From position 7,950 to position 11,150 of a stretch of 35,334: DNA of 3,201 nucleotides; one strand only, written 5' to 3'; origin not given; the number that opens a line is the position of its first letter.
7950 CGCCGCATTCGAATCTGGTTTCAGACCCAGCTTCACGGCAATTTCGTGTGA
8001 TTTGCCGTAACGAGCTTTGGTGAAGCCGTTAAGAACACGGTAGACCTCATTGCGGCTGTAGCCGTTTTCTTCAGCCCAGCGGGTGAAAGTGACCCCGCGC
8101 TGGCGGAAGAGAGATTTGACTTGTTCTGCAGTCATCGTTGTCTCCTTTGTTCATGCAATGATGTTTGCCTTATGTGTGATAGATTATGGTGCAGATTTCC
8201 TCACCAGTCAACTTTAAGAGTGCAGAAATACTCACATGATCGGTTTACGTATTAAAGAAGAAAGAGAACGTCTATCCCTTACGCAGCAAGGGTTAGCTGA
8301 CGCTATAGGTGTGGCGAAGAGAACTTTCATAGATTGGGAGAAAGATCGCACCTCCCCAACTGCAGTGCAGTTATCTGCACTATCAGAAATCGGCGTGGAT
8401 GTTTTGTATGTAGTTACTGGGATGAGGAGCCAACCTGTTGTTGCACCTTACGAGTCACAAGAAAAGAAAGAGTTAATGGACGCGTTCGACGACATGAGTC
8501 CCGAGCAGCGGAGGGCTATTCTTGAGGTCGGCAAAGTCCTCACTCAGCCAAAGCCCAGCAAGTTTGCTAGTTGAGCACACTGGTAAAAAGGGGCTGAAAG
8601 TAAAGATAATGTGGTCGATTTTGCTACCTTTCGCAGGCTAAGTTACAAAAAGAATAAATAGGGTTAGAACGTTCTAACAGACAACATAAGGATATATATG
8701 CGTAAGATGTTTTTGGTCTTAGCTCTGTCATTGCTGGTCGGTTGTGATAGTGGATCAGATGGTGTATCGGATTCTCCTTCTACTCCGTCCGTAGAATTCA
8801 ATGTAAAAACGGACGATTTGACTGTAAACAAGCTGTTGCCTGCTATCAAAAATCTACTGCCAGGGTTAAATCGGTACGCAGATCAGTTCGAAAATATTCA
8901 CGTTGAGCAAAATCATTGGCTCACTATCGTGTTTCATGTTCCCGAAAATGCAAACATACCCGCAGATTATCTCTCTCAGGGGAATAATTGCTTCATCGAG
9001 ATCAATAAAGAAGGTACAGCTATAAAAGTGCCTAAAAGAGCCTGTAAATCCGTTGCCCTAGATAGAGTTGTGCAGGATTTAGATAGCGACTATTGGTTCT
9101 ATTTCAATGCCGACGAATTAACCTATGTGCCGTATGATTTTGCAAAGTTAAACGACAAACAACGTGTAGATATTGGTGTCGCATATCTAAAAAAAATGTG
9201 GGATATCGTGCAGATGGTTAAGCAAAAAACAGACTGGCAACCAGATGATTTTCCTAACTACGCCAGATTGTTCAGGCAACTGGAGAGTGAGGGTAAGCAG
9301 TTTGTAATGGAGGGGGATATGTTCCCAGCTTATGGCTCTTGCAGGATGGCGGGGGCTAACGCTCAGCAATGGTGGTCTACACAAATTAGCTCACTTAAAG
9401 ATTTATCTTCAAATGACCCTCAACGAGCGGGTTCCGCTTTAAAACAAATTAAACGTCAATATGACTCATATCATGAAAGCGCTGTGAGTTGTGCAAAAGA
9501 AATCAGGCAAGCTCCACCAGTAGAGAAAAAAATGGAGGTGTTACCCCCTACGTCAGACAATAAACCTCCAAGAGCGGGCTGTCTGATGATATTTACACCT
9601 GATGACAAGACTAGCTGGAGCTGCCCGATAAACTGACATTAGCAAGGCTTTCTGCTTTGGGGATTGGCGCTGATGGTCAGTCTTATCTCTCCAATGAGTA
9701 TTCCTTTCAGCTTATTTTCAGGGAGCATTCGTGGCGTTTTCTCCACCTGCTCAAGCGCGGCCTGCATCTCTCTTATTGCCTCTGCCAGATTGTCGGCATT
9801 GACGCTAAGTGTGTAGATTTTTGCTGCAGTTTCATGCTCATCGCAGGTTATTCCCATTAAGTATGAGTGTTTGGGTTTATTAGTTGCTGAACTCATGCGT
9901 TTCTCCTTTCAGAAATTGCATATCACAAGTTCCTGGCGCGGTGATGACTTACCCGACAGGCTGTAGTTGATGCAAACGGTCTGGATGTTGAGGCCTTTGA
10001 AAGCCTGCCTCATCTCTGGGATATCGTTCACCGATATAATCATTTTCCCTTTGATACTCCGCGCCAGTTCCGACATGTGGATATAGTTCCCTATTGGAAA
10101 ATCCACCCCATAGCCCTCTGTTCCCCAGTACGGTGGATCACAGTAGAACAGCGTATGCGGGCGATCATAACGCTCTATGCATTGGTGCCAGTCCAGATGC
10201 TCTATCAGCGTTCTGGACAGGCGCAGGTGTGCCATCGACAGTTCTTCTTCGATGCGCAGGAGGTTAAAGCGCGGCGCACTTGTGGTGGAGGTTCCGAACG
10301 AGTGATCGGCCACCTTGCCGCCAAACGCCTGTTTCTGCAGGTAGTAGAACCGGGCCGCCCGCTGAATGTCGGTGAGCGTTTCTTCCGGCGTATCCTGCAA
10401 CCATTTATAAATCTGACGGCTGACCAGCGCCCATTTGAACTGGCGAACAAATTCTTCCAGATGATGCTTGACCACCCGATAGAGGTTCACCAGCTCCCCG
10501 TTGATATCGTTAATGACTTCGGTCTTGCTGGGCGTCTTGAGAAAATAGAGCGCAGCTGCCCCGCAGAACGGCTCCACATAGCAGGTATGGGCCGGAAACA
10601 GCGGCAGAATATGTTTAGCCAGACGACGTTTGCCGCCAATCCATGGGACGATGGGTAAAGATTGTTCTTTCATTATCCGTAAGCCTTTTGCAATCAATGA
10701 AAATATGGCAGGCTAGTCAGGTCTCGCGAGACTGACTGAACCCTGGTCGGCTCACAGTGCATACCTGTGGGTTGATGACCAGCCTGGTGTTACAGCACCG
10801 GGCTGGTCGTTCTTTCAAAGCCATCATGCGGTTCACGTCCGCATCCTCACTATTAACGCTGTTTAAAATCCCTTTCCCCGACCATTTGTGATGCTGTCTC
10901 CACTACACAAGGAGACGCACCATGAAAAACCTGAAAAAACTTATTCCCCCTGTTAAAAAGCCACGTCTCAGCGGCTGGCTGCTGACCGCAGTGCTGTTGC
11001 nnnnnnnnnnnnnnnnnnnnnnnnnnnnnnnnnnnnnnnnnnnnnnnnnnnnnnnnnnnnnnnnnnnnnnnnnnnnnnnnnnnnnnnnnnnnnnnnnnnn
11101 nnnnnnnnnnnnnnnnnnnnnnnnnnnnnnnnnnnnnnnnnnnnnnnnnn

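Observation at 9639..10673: Orphan Dam-like methyltransferase in an operon with an unknown 85-aa gene, placed between the immunity and lysis modules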

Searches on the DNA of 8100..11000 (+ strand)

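Call 6: search_dna_similar(query=window:8100-11000:+, collection=phages, mode=near)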
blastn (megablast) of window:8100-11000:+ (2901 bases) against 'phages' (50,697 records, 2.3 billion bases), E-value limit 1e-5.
Records with a match: 3; places in all: 3; records where one place covers at least 80% of the query: 0.
Best place of each record, by identity: 90-95% 2; 80-90% 1.
By first word of the organism name: Escherichia 2; Klebsiella 1.
By host as written in the record: - 1; Klebsiella pneumoniae 1; Escherichia coli (uropathogenic) 1.
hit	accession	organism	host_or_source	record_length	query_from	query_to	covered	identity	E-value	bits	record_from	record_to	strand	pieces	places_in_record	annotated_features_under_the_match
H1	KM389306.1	Escherichia phage Phi06_2974 B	-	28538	1859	2901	36%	92.3%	0e+0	1482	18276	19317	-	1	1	record has no annotation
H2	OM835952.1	Klebsiella phage KP12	Klebsiella pneumoniae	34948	1859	2901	35%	92.8%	0e+0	1457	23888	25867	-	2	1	methyl-directed repair DNA adenine methylase | hypothetical protein | putative holin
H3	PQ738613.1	Escherichia phage PhiKM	Escherichia coli (uropathogenic)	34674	1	2718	34%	83.1%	0e+0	910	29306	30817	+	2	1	DNA adenine methylase | hypothetical protein (x2)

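Call 8: get_annotated_region(hit=H2, flank=4000)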
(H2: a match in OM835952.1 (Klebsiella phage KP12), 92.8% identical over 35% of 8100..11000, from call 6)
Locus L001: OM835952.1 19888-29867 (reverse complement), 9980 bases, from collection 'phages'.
description: Klebsiella phage KP12 clone KP12_2, partial sequence.
organism: Klebsiella phage KP12 (NCBI taxid 2923374)
taxonomy: Viruses; Duplodnaviria; Heunggongvirae; Uroviricota; Caudoviricetes; Vequintavirinae
host: Klebsiella pneumoniae; source: sewage; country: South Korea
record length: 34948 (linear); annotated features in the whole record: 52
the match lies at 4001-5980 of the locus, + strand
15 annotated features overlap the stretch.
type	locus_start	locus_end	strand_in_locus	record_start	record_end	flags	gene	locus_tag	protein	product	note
CDS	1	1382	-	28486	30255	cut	-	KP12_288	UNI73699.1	transposase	KP12.peg.288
CDS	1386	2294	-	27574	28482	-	-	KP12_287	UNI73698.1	hypothetical protein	KP12.peg.287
CDS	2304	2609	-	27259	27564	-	-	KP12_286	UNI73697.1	transcriptional regulator, IclR family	KP12.peg.286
CDS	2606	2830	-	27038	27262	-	-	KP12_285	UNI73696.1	hypothetical protein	KP12.peg.285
CDS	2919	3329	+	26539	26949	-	-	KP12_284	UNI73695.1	hypothetical protein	KP12.peg.284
CDS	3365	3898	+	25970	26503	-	-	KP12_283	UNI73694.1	hypothetical protein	KP12.peg.283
CDS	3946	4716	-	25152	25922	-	-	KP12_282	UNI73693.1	methyl-directed repair DNA adenine methylase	KP12.peg.282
CDS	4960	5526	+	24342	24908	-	-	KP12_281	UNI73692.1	hypothetical protein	KP12.peg.281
CDS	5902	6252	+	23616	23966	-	-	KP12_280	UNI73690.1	putative holin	KP12.peg.280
CDS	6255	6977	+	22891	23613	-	-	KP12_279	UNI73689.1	lysin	KP12.peg.279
CDS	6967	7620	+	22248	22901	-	-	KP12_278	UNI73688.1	putative lipoprotein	KP12.peg.278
CDS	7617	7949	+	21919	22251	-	-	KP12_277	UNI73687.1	putative membrane protein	KP12.peg.277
CDS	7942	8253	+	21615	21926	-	-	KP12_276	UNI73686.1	hypothetical protein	KP12.peg.276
CDS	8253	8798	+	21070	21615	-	-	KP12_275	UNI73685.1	terminase small subunit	KP12.peg.275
CDS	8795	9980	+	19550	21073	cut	-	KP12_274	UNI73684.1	terminase large subunit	KP12.peg.274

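Call 9: get_annotated_region(hit=H3, flank=4000)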
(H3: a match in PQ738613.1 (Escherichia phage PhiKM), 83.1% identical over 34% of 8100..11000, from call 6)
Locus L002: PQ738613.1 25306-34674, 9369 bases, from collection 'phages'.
description: Escherichia phage PhiKM, partial genome.
organism: Escherichia phage PhiKM (NCBI taxid 3386303)
taxonomy: Viruses; Duplodnaviria; Heunggongvirae; Uroviricota; Caudoviricetes; Bcepmuvirus
host: Escherichia coli (uropathogenic); source: multidrug-resistant urinary tract infection; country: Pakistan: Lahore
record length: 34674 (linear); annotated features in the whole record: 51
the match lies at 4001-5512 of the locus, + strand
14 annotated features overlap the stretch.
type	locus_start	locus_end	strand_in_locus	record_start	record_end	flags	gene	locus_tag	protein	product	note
CDS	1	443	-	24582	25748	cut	-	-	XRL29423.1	Eha protein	-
CDS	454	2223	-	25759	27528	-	-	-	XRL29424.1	transposase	-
CDS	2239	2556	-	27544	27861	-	-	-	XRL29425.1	hypothetical protein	-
CDS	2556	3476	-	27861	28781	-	-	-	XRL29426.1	hypothetical protein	-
CDS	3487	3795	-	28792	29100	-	-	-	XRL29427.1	IclR family transcriptional regulator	-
CDS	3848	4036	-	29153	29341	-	-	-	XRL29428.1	hypothetical protein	ACLAME 660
CDS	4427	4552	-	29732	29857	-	-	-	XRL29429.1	hypothetical protein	-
CDS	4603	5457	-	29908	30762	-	-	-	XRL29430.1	DNA adenine methylase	-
CDS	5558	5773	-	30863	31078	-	-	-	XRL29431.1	hypothetical protein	-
CDS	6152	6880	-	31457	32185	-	-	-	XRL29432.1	hypothetical protein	-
CDS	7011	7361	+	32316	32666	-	-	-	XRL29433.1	hypothetical protein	-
CDS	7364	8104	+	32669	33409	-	-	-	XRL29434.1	lytic murein transglycosylase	-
CDS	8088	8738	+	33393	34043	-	-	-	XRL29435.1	putative lipoprotein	-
CDS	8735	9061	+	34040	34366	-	-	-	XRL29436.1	putative membrane protein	-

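Call 10: search_dna_similar(query=window:8600-10750:+, collection=ecoli_genomes, mode=near, max_rows=25)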
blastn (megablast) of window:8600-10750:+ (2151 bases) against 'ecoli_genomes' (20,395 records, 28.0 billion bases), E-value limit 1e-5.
Records with a match: 529; places in all: 569; records where one place covers at least 80% of the query: 2.
Genomes with a match: 529 of 5426; with a place that covers at least 80% of the query: 2. Places per genome that has any: lowest 1, median 1, highest 3. On chromosomes: 568 places; on plasmids: 1.
Best place of each record, by identity: 95-99% 3; 90-95% 21; 80-90% 505.
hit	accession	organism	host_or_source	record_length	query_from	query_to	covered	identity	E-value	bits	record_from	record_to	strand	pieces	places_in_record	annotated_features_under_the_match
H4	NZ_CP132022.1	Escherichia coli strain GON1437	Homo sapiens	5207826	1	2151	100%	97.6%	0e+0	3690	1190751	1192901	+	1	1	hypothetical protein (x2) | DNA adenine methylase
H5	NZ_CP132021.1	Escherichia coli strain JCH8249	Homo sapiens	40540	1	2151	100%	97.6%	0e+0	3690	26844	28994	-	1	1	hypothetical protein (x2) | DNA adenine methylase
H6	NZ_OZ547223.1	Escherichia coli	Homo sapiens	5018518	1084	2151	50%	97.8%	0e+0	1845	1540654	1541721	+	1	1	DNA adenine methylase | hypothetical protein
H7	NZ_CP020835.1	Escherichia coli strain CFSAN051542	blue cheese in wax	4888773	1359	2151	37%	93.2%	0e+0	1166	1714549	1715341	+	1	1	DNA adenine methylase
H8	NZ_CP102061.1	Escherichia coli strain C31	Homo sapiens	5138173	1359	2151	37%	93.2%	0e+0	1166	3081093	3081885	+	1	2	DNA adenine methylase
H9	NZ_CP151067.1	Escherichia coli strain 21KM1392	Dog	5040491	1359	2151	37%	93.2%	0e+0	1166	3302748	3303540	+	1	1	DNA adenine methylase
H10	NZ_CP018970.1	Escherichia coli strain Ecol_542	Homo sapiens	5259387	1359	2151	37%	90.9%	0e+0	1066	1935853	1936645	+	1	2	DNA adenine methylase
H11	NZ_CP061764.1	Escherichia coli O19:H7 strain 730V1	Bos taurus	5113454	1359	2151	37%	90.9%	0e+0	1066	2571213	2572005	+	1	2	DNA adenine methylase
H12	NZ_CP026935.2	Escherichia coli strain CFS3292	Bos taurus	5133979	1359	2151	37%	90.9%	0e+0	1066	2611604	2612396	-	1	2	DNA adenine methylase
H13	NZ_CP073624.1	Escherichia coli strain AW1.7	meat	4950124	1359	2151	37%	90.9%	0e+0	1066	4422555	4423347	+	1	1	DNA adenine methylase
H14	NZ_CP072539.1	Escherichia coli O128ac:H12 strain AW1.7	Cattle slaughter plant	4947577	1359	2151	37%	90.9%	0e+0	1066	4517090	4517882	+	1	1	DNA adenine methylase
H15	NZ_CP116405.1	Escherichia coli strain HH107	Post-treated (biosolid) sample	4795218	1359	2151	37%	90.9%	0e+0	1066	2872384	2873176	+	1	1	DNA adenine methylase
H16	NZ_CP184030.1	Escherichia coli strain 1436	Homo sapiens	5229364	1359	2151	37%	90.9%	0e+0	1066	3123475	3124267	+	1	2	DNA adenine methylase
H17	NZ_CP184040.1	Escherichia coli strain 1438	Homo sapiens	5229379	1359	2151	37%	90.9%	0e+0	1066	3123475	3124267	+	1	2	DNA adenine methylase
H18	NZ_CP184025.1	Escherichia coli strain 1435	Homo sapiens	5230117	1359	2151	37%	90.9%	0e+0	1066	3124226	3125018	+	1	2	DNA adenine methylase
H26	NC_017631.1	Escherichia coli ABU 83972 strain ABU 83972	Homo sapiens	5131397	1308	2151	39%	82.9%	0e+0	756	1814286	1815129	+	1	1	DNA adenine methylase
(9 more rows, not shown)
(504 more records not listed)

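Call 12: get_annotated_region(hit=H6, flank=4000)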
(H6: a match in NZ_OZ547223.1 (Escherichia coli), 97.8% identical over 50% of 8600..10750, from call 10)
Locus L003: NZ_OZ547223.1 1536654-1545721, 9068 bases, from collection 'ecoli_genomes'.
description: Escherichia coli isolate AF22 chromosome 1, complete sequence
organism: Escherichia coli (NCBI taxid 562)
replicon: chromosome; assembly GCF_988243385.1
host: Homo sapiens; source: blood culture; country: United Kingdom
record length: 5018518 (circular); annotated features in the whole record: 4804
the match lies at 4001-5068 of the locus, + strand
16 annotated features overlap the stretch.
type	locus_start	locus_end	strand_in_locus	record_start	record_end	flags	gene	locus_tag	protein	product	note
CDS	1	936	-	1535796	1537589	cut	-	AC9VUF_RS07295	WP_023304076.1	DDE-type integrase/transposase/recombinase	-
CDS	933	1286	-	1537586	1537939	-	-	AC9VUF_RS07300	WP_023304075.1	hypothetical protein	-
CDS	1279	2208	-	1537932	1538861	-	-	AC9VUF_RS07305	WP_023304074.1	hypothetical protein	-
CDS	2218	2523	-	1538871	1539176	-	-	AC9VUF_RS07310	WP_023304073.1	helix-turn-helix domain-containing protein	-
CDS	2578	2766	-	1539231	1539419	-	-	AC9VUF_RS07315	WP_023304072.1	DNA-binding protein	-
CDS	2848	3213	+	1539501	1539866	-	-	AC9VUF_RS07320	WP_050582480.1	helix-turn-helix domain-containing protein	-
CDS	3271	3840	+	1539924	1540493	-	-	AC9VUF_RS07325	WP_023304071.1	hypothetical protein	-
CDS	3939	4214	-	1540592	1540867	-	-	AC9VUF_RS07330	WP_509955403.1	hypothetical protein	-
CDS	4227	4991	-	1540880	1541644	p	-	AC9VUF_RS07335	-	DNA adenine methylase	internal stop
CDS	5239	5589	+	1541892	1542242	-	-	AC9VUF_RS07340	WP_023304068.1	putative holin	-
CDS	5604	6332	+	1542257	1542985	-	-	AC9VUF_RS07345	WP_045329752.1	transglycosylase SLT domain-containing protein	-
CDS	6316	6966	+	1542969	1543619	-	-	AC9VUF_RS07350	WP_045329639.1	hypothetical protein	-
CDS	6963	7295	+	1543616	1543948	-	-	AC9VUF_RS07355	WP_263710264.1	hypothetical protein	-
CDS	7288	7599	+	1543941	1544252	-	-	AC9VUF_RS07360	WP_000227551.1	hypothetical protein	-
CDS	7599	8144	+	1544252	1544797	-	-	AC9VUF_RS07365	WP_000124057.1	DUF3486 family protein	-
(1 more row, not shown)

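Call 52: get_annotated_region(hit=H4, flank=3000)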
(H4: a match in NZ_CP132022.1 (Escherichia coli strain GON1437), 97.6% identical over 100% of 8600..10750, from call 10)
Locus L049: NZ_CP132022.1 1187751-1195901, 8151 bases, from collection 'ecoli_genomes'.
description: Escherichia coli strain GON1437 chromosome, complete genome
organism: Escherichia coli strain GON1437 (NCBI taxid 562)
replicon: chromosome; assembly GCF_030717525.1
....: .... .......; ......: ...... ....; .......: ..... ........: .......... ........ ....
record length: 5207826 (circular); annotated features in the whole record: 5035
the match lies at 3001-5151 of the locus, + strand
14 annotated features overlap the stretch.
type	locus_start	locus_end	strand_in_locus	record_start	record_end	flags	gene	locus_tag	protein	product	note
CDS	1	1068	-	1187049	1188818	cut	-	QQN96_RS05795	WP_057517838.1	DDE-type integrase/transposase/recombinase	-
CDS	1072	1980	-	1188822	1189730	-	-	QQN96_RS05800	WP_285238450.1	DUF3102 domain-containing protein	-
CDS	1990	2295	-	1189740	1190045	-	-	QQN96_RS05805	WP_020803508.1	helix-turn-helix domain-containing protein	-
CDS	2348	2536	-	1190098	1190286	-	-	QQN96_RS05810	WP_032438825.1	DNA-binding protein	-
CDS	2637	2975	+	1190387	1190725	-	-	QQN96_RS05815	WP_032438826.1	helix-turn-helix transcriptional regulator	-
CDS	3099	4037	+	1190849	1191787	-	-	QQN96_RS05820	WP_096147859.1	hypothetical protein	-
CDS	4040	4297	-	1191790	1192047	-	-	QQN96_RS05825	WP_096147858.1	hypothetical protein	-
CDS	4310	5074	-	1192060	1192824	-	-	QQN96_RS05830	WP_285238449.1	DNA adenine methylase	-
CDS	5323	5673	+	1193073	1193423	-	-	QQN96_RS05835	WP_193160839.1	putative holin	-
CDS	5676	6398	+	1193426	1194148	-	-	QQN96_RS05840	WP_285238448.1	transglycosylase SLT domain-containing protein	-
CDS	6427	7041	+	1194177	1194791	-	-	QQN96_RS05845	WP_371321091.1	hypothetical protein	-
CDS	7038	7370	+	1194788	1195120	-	-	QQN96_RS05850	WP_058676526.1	hypothetical protein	-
CDS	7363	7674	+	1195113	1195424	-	-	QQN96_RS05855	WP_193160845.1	hypothetical protein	-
CDS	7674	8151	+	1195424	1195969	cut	-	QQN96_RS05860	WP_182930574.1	DUF3486 family protein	-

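Call 54: get_annotated_region(hit=H26, flank=5000)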
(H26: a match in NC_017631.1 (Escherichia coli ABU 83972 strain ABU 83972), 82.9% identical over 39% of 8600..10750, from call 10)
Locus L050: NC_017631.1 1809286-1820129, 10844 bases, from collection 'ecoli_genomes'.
description: Escherichia coli ABU 83972, complete sequence
organism: Escherichia coli ABU 83972 strain ABU 83972 (NCBI taxid 655817)
replicon: chromosome; assembly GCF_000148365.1
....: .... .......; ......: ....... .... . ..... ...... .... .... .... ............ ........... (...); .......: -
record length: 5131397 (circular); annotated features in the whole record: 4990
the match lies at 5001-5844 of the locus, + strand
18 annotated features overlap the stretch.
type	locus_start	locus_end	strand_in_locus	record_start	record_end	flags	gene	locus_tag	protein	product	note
CDS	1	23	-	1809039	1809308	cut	-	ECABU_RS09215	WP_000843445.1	hypothetical protein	-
CDS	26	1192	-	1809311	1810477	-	-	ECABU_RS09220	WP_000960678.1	ExeA family protein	-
CDS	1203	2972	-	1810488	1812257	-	-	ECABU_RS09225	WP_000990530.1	integrase catalytic domain-containing protein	-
CDS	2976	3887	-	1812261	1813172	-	-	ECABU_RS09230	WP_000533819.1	hypothetical protein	-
CDS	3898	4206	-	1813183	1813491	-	-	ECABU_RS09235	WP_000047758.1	helix-turn-helix domain-containing protein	-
CDS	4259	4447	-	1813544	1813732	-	-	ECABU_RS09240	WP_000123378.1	DNA-binding protein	-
CDS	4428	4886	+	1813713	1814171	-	-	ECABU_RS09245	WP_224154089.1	helix-turn-helix domain-containing protein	-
CDS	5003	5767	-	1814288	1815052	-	-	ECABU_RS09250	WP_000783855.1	DNA adenine methylase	-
CDS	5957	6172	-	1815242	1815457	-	-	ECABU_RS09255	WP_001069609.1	hypothetical protein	-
CDS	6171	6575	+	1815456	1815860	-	-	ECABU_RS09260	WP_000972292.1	hypothetical protein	-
CDS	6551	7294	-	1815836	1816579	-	-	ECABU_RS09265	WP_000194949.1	hypothetical protein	-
CDS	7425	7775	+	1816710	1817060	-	-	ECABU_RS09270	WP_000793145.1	putative holin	-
CDS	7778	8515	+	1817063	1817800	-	-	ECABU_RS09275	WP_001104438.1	transglycosylase SLT domain-containing protein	-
CDS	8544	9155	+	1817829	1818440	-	-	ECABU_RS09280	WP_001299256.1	hypothetical protein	-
CDS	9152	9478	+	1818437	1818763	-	-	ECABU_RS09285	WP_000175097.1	membrane protein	-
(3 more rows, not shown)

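Call 55: get_annotated_region(hit=H7, flank=4000)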
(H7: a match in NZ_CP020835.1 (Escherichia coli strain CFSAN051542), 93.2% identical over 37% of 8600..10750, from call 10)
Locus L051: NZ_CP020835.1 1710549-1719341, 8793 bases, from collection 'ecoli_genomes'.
description: Escherichia coli strain CFSAN051542 chromosome, complete genome
organism: Escherichia coli strain CFSAN051542 (NCBI taxid 562)
replicon: chromosome; assembly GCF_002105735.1
host: -; source: blue cheese in wax; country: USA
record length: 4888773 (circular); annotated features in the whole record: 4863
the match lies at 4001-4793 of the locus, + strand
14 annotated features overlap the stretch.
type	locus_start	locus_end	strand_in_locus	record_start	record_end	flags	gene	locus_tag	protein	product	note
CDS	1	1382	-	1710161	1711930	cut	-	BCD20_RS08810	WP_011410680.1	DDE-type integrase/transposase/recombinase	-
CDS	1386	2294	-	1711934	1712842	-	-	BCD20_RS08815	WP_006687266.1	DUF3102 domain-containing protein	-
CDS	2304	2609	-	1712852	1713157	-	-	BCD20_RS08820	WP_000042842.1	helix-turn-helix domain-containing protein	-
CDS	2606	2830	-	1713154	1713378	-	-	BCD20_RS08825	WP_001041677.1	hypothetical protein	-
CDS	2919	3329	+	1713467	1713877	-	-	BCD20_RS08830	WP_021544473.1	helix-turn-helix domain-containing protein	-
CDS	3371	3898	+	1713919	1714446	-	-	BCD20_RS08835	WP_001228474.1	hypothetical protein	-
CDS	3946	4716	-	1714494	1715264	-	-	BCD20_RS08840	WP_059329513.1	DNA adenine methylase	-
CDS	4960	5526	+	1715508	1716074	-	-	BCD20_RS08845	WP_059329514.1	DUF2441 domain-containing protein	-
CDS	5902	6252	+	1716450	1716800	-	-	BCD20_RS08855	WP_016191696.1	putative holin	-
CDS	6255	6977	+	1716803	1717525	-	-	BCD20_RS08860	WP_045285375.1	transglycosylase SLT domain-containing protein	-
CDS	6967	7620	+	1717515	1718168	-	-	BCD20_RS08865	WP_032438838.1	lipoprotein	-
CDS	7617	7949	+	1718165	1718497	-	-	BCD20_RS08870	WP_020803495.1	hypothetical protein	-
CDS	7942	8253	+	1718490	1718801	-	-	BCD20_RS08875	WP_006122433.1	hypothetical protein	-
CDS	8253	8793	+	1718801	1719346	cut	-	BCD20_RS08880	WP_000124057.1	DUF3486 family protein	-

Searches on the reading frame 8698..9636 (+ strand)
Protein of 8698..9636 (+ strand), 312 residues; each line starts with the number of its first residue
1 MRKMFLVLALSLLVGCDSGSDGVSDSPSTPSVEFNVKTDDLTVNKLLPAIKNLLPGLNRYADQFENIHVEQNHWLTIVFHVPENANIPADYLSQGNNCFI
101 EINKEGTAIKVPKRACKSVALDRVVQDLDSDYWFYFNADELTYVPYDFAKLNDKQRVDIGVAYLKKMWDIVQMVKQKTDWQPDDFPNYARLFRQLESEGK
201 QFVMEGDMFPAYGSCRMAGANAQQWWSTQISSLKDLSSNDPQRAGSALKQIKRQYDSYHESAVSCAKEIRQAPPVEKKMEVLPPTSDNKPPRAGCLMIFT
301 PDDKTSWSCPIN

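Call 4: search_protein_families(library=pfam, proteins=[window:8698-9636:+], max_evalue=0.01)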
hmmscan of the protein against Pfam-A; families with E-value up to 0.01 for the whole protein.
window:8698-9636:+ (312 aa): 0 families

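Call 5: search_protein_families(library=phrogs, proteins=[window:8698-9636:+], max_evalue=0.01)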
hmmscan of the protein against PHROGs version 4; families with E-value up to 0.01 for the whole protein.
window:8698-9636:+ (312 aa): 1 family
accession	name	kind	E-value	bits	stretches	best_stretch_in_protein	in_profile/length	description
phrog_10002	-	unknown function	2.2e-17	64.4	1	26-134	216-325/328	-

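Call 15: search_protein_families(library=ncbifam, proteins=[window:8698-9636:+], max_evalue=0.1)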
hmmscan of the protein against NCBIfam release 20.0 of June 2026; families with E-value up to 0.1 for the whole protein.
window:8698-9636:+ (312 aa): 1 family
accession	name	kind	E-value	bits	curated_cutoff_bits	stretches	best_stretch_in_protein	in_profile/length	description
TIGR01183.1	ntrB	equivalog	0.021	14.5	209.05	1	127-194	53-120/202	nitrate ABC transporter permease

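Call 16: search_protein_families(library=padloc, proteins=[window:8698-9636:+], max_evalue=0.1)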
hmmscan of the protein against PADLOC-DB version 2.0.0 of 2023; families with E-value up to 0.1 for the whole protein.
window:8698-9636:+ (312 aa): 1 family
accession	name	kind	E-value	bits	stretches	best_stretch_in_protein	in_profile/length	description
PDLC03567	REase_II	-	0.012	13.5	1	88-121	65-98/178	Type II restriction enzyme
